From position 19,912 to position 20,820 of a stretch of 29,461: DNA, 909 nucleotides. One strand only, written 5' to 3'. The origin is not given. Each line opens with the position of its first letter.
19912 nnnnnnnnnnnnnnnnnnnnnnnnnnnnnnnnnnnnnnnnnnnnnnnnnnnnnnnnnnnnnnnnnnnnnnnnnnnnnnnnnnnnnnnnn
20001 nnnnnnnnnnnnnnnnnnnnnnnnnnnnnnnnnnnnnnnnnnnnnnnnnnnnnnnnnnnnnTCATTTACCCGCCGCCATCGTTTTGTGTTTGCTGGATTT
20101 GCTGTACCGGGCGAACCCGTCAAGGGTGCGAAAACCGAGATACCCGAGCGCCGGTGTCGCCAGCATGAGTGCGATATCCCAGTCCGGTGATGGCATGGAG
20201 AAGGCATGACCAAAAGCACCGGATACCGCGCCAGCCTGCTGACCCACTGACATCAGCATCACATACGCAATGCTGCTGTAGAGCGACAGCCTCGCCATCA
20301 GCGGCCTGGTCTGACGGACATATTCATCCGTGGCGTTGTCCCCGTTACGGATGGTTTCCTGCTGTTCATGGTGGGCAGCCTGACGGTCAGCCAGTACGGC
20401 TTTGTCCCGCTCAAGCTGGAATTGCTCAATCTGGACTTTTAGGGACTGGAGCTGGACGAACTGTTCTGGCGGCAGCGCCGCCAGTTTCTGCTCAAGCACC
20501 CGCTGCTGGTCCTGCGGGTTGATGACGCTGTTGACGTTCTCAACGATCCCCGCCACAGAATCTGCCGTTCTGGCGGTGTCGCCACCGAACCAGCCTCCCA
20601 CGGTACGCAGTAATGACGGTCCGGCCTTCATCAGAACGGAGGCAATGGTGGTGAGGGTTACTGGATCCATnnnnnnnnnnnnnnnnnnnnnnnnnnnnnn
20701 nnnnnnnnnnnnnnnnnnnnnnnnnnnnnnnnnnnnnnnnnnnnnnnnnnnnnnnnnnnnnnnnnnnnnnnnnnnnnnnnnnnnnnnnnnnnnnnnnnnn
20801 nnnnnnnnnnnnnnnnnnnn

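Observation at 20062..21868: Lysis cassette differs from Mu: GH108 endolysin without export signal plus three unassigned, translationally coupled genes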

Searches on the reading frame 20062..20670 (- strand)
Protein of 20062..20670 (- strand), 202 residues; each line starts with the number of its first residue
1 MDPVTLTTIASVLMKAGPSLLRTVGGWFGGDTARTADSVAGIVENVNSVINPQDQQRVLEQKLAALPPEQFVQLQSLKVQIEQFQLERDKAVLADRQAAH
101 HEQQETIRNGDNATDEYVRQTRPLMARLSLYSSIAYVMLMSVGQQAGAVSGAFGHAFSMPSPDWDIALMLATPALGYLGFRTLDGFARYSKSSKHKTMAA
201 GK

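Call 3: search_protein_families(library=pfam, proteins=[window:20062-20670:-], max_evalue=0.1)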
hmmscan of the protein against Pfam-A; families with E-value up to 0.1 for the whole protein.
window:20062-20670:- (202 aa): 1 family
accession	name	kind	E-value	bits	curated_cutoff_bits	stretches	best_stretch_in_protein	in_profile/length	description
PF11351.13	GTA_holin_3TM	-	0.03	15.3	24.8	1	40-147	4-96/123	Holin of 3TMs, for gene-transfer release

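Call 4: search_protein_families(library=phrogs, proteins=[window:20062-20670:-], max_evalue=0.01)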
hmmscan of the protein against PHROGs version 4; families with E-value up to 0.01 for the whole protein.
window:20062-20670:- (202 aa): 2 families
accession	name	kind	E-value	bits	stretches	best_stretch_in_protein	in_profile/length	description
phrog_1544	-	unknown function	6.9e-63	213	1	1-200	1-193/200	-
phrog_2121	-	unknown function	5e-33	115.8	1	6-200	90-275/284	-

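Call 12: find_homologous_proteins(query=window:20062-20670:-)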
Query window:20062-20670:- (202 aa): 248 proteins with E <= 0.001 among 591 candidates; the best 120 are listed.
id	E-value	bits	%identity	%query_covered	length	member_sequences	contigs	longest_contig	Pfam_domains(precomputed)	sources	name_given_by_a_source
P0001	7.3e-125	432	99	100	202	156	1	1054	-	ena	-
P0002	5.8e-114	396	89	98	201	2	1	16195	-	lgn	-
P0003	5.8e-113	393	89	100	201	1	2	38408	-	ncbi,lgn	ncbi:TPA: hypothetical protein ACNV1G_004549 [Citrobacter amalonaticus]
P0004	1.4e-112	392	90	97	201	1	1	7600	-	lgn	-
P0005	2.3e-112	391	88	98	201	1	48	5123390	-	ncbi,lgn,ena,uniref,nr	ncbi:hypothetical protein HV077_07945 [Citrobacter freundii]|uniref:Uncharacterized protein n=1 Tax=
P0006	2.4e-112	391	89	98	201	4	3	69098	-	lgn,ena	-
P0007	4.4e-112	390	87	98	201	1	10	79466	-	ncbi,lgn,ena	ncbi:TPA: hypothetical protein ACPZQN_003987 [Yersinia enterocolitica]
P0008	5.1e-112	390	89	97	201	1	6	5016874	-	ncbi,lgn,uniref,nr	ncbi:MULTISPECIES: hypothetical protein [unclassified Klebsiella]|uniref:hypothetical protein n=1 Ta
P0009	6.0e-112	389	87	98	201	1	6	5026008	-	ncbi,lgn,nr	ncbi:hypothetical protein HV141_02565 [Citrobacter freundii]|nr:hypothetical protein [Citrobacter fr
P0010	7.2e-112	389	89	97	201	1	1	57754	-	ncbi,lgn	ncbi:TPA: hypothetical protein ACG1UU_004384 [Kluyvera ascorbata]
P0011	8.2e-112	389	87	98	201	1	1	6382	-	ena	-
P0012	8.3e-112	389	87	98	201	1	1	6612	-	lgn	-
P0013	9.9e-112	389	89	97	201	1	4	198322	-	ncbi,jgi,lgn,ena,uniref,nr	ncbi:hypothetical protein LZ634_18750 [Kluyvera intermedia]|uniref:hypothetical protein n=1 Tax=Kluy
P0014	1.1e-111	389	87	98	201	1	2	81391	-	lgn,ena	-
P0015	1.2e-111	388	89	97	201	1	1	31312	-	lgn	-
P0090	7.7e-108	376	85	98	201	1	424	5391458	-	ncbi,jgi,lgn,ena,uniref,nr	ncbi:TPA: hypothetical protein ACJ14G_004528 [Klebsiella pneumoniae]|jgi:hypothetical protein|uniref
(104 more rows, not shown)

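Call 21: search_dna_similar(query=window:20062-20670:-, collection=phages, mode=protein, max_rows=40, max_evalue=0.001)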
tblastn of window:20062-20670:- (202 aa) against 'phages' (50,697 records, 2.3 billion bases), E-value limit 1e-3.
Records with a match: 45; places in all: 45; records where one place covers at least 80% of the query: 16.
Best place of each record, by identity: 80-90% 1; <60% 44.
By first word of the organism name: Vibrio 41; Janthinobacterium 2; Klebsiella 1; Shewanella 1.
By host as written in the record: - 21; Vibrio sp. 9; Vibrio crassostreae 6; Vibrio splendidus 12B12 2; Janthinobacterium lividum EIF1 2; Klebsiella pneumoniae 1; Vibrio vulnificus Vv4290 1; Shewanella sp. M16 1; and 2 more.
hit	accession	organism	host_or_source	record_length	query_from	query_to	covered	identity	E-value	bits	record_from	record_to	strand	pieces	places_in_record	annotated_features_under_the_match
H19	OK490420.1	Klebsiella phage Kp4866-3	Klebsiella pneumoniae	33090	1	198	98%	85.9%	4e-104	333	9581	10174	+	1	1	record has no annotation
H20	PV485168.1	Vibrio phage vB-Vv-ZX4290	Vibrio vulnificus Vv4290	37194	4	202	99%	43.3%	2e-40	150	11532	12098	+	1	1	hypothetical protein (x2)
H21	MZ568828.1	Shewanella phage vB_SspM_MuM16-2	Shewanella sp. M16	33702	10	198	94%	41.7%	4e-35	135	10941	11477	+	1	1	transmembrane segment containicg protein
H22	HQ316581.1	Vibrio phage martha 12B12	Vibrio splendidus 12B12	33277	1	184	91%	40.9%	2e-35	137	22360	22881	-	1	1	hypothetical protein (x2)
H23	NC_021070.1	Vibrio phage martha 12B12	Vibrio splendidus 12B12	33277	1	184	91%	40.9%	2e-35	137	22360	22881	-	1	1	hypothetical protein (x2)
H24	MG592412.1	Vibrio phage 1.028.O._10N.286.45.B6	Vibrio sp.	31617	1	184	91%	40.9%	3e-35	136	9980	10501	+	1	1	coil containing protein | hypothetical protein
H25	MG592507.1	Vibrio phage 1.136.O._10N.261.45.E11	Vibrio sp.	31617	1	184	91%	40.9%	3e-35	136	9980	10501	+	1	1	hypothetical protein | homeodomain-like protein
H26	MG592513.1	Vibrio phage 1.142.O._10N.261.49.E11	Vibrio sp.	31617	1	184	91%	40.9%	3e-35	136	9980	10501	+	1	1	coil containing protein | hypothetical protein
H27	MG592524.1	Vibrio phage 1.156.O._10N.261.45.A6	Vibrio sp.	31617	1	184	91%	40.9%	3e-35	136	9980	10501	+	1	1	coil containing protein | hypothetical protein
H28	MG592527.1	Vibrio phage 1.159.O._10N.261.46.F12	Vibrio sp.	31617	1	184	91%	40.9%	3e-35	136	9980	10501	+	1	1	coil containing protein | hypothetical protein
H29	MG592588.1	Vibrio phage 1.217.O._10N.261.45.A1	Vibrio sp.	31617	1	184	91%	40.9%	3e-35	136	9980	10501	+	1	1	coil containing protein | hypothetical protein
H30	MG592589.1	Vibrio phage 1.219.O._10N.261.45.E2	Vibrio sp.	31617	1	184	91%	40.9%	3e-35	136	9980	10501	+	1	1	coil containing protein | hypothetical protein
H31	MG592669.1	Vibrio phage 2.159.A._10N.261.46.F12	Vibrio sp.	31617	1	184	91%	40.9%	3e-35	136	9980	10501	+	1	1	coil containing protein | hypothetical protein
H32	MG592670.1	Vibrio phage 2.159.B._10N.261.46.F12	Vibrio sp.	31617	1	184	91%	40.9%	3e-35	136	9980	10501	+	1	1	coil containing protein | hypothetical protein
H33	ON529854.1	Janthinobacterium phage vB_JliS-Donnerlittchen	Janthinobacterium lividum EIF1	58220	7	200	96%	33.5%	5e-19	90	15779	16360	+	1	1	hypothetical protein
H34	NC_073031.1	Janthinobacterium phage vB_JliS-Donnerlittchen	Janthinobacterium lividum EIF1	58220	7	200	96%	33.5%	5e-19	90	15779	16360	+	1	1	hypothetical protein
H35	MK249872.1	Vibrio phage LP.1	Vibrio maritimus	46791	80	194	57%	39.1%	3e-18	88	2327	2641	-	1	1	hypothetical protein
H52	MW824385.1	Vibrio phage 219E41.2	Vibrio crassostreae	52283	68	183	57%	36.8%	5e-9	61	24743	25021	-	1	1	hypothetical protein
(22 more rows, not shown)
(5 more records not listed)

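Call 24: get_annotated_region(hit=H23, flank=3500)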
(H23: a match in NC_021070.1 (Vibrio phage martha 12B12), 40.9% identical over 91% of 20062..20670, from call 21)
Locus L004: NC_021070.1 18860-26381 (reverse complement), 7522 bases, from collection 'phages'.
description: Vibrio phage martha 12B12 genomic sequence.
organism: Vibrio phage martha 12B12 (NCBI taxid 573175)
taxonomy: Viruses; Duplodnaviria; Heunggongvirae; Uroviricota; Caudoviricetes
host: Vibrio splendidus 12B12; source: Atlantic: Ipswich Bay; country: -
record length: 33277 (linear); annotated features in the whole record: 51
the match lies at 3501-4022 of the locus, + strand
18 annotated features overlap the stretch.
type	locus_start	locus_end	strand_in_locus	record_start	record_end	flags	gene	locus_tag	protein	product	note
CDS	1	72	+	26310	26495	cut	-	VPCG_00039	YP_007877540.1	hypothetical protein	-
CDS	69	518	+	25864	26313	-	-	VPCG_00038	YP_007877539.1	hypothetical protein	-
CDS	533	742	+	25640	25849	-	-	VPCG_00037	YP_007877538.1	SEC-C domain-containing protein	-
CDS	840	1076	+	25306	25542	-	-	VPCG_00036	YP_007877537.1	hypothetical protein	-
CDS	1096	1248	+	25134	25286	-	-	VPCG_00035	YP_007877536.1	hypothetical protein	-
CDS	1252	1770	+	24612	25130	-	-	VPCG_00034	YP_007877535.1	regulatory protein GemA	similar to gp16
CDS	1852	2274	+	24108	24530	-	-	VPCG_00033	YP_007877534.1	late transcriptional activator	-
CDS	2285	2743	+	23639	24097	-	-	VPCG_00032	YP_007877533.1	hypothetical protein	-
CDS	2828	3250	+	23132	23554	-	-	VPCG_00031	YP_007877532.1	DUF5675 family protein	-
CDS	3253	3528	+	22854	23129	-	-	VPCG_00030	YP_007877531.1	hypothetical protein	-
CDS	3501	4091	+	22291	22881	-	-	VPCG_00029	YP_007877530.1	hypothetical protein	-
CDS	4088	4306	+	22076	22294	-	-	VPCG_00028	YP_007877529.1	DksA-like zinc-finger protein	-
CDS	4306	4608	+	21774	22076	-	-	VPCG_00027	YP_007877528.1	DUF2730 family protein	-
CDS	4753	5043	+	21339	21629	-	-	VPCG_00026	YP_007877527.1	hypothetical protein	-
CDS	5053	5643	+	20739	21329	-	-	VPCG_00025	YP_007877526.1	terminase small subunit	similar to gp27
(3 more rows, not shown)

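Call 29: search_protein_representatives(protein=window:20062-20670:-)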
Query: 202 residues. Proteins with E-value up to 0.001 (for the whole library): 133; up to 1e-10: 76; up to 1e-30: 9. The best 133 are listed.
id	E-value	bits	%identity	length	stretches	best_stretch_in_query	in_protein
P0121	1.2e-86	305.3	69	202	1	1-200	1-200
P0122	1.1e-45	171.9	65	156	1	51-186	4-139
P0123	4.7e-45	169.8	55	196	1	6-196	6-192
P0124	1.7e-35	138.6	45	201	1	5-198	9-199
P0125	7.7e-35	136.5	58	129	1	73-200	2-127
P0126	8.4e-35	136.4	48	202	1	7-199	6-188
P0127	3.1e-33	131.3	42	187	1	13-191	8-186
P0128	2.0e-32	128.7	71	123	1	1-87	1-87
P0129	1.5e-31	125.8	43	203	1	4-185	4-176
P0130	3.8e-26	108.2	39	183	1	6-189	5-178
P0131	3.9e-26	108.2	40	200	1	5-191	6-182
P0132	6.3e-26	107.5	37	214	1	5-200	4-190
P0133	7.4e-26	107.2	42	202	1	1-184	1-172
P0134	7.6e-26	107.2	36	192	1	1-186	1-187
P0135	9.5e-26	106.9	40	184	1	12-186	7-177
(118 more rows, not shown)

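Call 31: search_protein_families(library=pfam, alignment_id=A1, max_evalue=0.01)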
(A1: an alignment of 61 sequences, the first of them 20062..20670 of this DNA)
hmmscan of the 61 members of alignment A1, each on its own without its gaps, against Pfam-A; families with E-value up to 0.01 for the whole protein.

A. member 1, window:20062-20670:- (202 aa): 0 families

B. families by the number of members that match (of 61 scanned): 5 families
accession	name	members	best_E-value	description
PF11351.13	GTA_holin_3TM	28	8.4e-09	Holin of 3TMs, for gene-transfer release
PF20434.5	BD-FAE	1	0.0039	BD-FAE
PF03280.19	Lipase_chap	1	0.0059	Proteobacterial lipase chaperone protein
PF11304.13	DUF3106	1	0.0081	Protein of unknown function (DUF3106)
PF09323.15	DUF1980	1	0.0083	DUF1980 N-terminal domain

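Call 41: get_annotated_region(hit=H24, flank=3000)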
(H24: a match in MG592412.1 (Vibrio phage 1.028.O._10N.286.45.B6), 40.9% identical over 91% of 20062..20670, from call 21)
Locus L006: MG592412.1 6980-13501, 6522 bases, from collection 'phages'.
description: Vibrio phage 1.028.O._10N.286.45.B6, partial genome.
organism: Vibrio phage 1.028.O._10N.286.45.B6 (NCBI taxid 1881380)
taxonomy: Viruses; Duplodnaviria; Heunggongvirae; Uroviricota; Caudoviricetes
host: Vibrio sp.; source: iron chloride precipitation of 0.2um-filtered seawater, resuspended in oxalate solution; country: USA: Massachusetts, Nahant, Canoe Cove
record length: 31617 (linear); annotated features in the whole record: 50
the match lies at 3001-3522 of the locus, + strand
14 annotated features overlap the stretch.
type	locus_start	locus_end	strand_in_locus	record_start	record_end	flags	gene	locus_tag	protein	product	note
CDS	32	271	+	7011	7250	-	-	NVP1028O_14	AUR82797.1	hypothetical protein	NVP1028O_14; aclame_best_match:protein:proph:167562; tara_best_match:OM-RGC.v1.033829212; ...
CDS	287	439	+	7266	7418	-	-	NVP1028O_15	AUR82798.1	hypothetical protein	NVP1028O_15; tara_best_match:OM-RGC.v1.037983965; cvp_best_match:CAMPEP_0000020574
CDS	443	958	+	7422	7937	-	-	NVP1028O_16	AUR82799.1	hypothetical protein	NVP1028O_16; aclame_best_match:protein:proph:184561; tara_best_match:OM-RGC.v1.021132153; ...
CDS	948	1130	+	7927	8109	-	-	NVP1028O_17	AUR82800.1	hypothetical protein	NVP1028O_17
CDS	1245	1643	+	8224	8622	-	-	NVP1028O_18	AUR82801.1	Mor transcription activator family protein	NVP1028O_18; aclame_best_match:protein:proph:167565; tara_best_match:OM-RGC.v1.026687812; ...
CDS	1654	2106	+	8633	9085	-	-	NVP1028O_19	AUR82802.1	hypothetical protein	NVP1028O_19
CDS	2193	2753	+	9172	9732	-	-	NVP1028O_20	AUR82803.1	hypothetical protein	NVP1028O_20; aclame_best_match:protein:proph:184551; tara_best_match:OM-RGC.v1.018675184; ...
CDS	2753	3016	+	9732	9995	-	-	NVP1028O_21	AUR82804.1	hypothetical protein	NVP1028O_21; aclame_best_match:protein:proph:167569; tara_best_match:OM-RGC.v1.031993592; ...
CDS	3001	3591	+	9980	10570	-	-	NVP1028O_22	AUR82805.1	coil containing protein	NVP1028O_22; aclame_best_match:protein:proph:184530; tara_best_match:OM-RGC.v1.019028068; ...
CDS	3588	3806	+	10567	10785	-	-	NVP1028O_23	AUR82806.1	C4 DksA/TraR-type zinc finger protein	NVP1028O_23; aclame_best_match:protein:proph:184581; tara_best_match:OM-RGC.v1.034723251; ...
CDS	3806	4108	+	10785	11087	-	-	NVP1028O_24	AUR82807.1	coil containing protein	NVP1028O_24; aclame_best_match:protein:proph:167572; tara_best_match:OM-RGC.v1.030775467; ...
CDS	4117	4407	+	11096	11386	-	-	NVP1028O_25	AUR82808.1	ribonuclease R winged-helix domain protein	NVP1028O_25; aclame_best_match:protein:proph:184522; tara_best_match:OM-RGC.v1.031318428; ...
CDS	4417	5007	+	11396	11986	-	-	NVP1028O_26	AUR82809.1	hypothetical protein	NVP1028O_26; aclame_best_match:protein:proph:184546; tara_best_match:OM-RGC.v1.016887701; ...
CDS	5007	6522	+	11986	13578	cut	-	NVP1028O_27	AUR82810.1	terminase-like family protein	NVP1028O_27; aclame_best_match:protein:proph:184593; tara_best_match:OM-RGC.v1.001413613; ...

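Call 42: get_annotated_region(hit=H21, flank=3000)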
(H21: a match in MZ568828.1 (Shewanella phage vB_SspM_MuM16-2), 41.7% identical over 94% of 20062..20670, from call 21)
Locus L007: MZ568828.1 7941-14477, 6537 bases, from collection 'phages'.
description: Shewanella phage vB_SspM_MuM16-2, complete genome.
organism: Shewanella phage vB_SspM_MuM16-2 (NCBI taxid 2866685)
taxonomy: Viruses; Duplodnaviria; Heunggongvirae; Uroviricota; Caudoviricetes
host: Shewanella sp. M16; source: arsenic-containing microbial mats; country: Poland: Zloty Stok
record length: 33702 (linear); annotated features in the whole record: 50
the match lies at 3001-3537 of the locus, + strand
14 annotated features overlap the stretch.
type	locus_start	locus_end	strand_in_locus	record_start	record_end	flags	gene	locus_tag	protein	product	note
CDS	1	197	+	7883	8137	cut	-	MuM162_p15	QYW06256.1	hypothetical protein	-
CDS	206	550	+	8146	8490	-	-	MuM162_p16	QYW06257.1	hypothetical protein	-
CDS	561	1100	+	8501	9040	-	-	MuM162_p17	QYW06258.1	hypothetical protein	Mu-like prophage protein gp16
CDS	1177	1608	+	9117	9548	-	-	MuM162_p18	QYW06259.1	middle operon regulator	Middle operon regulator, Mor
CDS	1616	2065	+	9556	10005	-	-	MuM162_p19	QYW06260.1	hypothetical protein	-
CDS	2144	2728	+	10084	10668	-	-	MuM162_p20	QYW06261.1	lysozyme family protein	lysozyme (N-acetylmuramidase) family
CDS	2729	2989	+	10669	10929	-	-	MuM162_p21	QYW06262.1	hypothetical protein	-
CDS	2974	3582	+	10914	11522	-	-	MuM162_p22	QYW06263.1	transmembrane segment containicg protein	-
CDS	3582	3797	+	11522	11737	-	-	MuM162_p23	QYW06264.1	C4-type zinc finger protein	C4-type zinc finger protein, DksA/TraR family protein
CDS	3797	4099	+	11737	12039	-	-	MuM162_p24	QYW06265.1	N-terminal signal sequence containing protein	-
CDS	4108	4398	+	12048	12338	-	-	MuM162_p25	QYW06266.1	hypothetical protein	-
CDS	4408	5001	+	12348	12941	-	-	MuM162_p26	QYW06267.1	terminase small subunit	-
CDS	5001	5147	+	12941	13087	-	-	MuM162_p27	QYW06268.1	hypothetical protein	-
CDS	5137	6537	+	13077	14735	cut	-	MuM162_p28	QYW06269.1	terminase large subunit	terminase, large subunit, Mu-like protein gp28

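Call 46: search_protein_families(library=ncbifam, proteins=[window:20062-20670:-], max_evalue=0.05)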
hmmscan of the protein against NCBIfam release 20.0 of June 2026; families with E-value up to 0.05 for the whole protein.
window:20062-20670:- (202 aa): 1 family
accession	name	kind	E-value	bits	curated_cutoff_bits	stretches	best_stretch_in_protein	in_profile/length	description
NF052613.1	OlsH_GH3_orni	equivalog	0.016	13.7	620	1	43-145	15-117/524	lyso-ornithine lipid synthetase OlsH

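Call 68: predict_structure(alignment_id=A1)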
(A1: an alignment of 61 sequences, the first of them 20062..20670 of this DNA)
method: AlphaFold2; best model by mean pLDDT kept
length: 202 residues; sequences in the alignment: 61
mean_pLDDT: 91.3   pTM: 0.69
mean pLDDT of the five models: 91.3, 91.2, 90.7, 90.5, 90.2
residues with pLDDT >= 90: 171; 70-90: 8; 50-70: 23; < 50: 0
segments of 3 or more residues with pLDDT < 50: none
pLDDT, mean of each block of 10 residues (from residue 1): 94 96 96 97 94 95 97 95 95 94 93 97 96 98 96 94 98 89 59 59 59
secondary structure, 60 per line:
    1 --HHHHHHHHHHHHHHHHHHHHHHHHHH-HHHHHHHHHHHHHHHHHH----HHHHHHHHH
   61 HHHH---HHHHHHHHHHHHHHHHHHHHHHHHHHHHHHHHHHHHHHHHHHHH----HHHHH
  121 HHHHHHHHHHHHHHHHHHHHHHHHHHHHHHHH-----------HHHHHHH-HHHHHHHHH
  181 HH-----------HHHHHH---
elements in order: H3-28 H30-47 H52-64 H68-111 H116-152 H164-170 H172-182 H194-199

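Call 73: get_annotated_region(hit=H34, flank=2500)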
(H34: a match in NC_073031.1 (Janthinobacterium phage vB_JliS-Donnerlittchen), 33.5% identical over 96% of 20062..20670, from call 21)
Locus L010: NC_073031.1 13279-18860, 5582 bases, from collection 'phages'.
description: Janthinobacterium phage vB_JliM-Donnerlittchen, complete genome.
organism: Janthinobacterium phage vB_JliS-Donnerlittchen (NCBI taxid 2948610)
taxonomy: Viruses; Duplodnaviria; Heunggongvirae; Uroviricota; Caudoviricetes; Mesyanzhinovviridae; Bradleyvirinae
host: Janthinobacterium lividum EIF1; source: sewage; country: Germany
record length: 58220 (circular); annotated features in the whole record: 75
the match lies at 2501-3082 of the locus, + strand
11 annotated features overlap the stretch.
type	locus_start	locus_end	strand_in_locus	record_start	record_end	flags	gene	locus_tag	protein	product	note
CDS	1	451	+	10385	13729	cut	-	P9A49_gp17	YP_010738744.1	tip attachment protein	-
CDS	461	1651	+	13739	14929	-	-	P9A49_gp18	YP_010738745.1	hypothetical protein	-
CDS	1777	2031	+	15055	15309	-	-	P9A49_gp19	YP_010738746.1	holin protein III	-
CDS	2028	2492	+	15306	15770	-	-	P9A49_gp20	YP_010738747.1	peptidoglycan LD-endopeptidase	peptidoglycan LD-endopeptidase CwlK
CDS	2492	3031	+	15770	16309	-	-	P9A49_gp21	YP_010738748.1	hypothetical protein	-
CDS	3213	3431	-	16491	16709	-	-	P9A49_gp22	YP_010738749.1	hypothetical protein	-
CDS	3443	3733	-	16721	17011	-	-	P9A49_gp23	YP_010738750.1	hypothetical protein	-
CDS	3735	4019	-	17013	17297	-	-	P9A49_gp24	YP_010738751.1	putative HIRAN domain-containing protein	-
CDS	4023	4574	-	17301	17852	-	-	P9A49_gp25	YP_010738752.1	hypothetical protein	-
CDS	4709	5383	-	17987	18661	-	-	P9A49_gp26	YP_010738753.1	hypothetical protein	-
CDS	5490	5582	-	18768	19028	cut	-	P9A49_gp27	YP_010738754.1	hypothetical protein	-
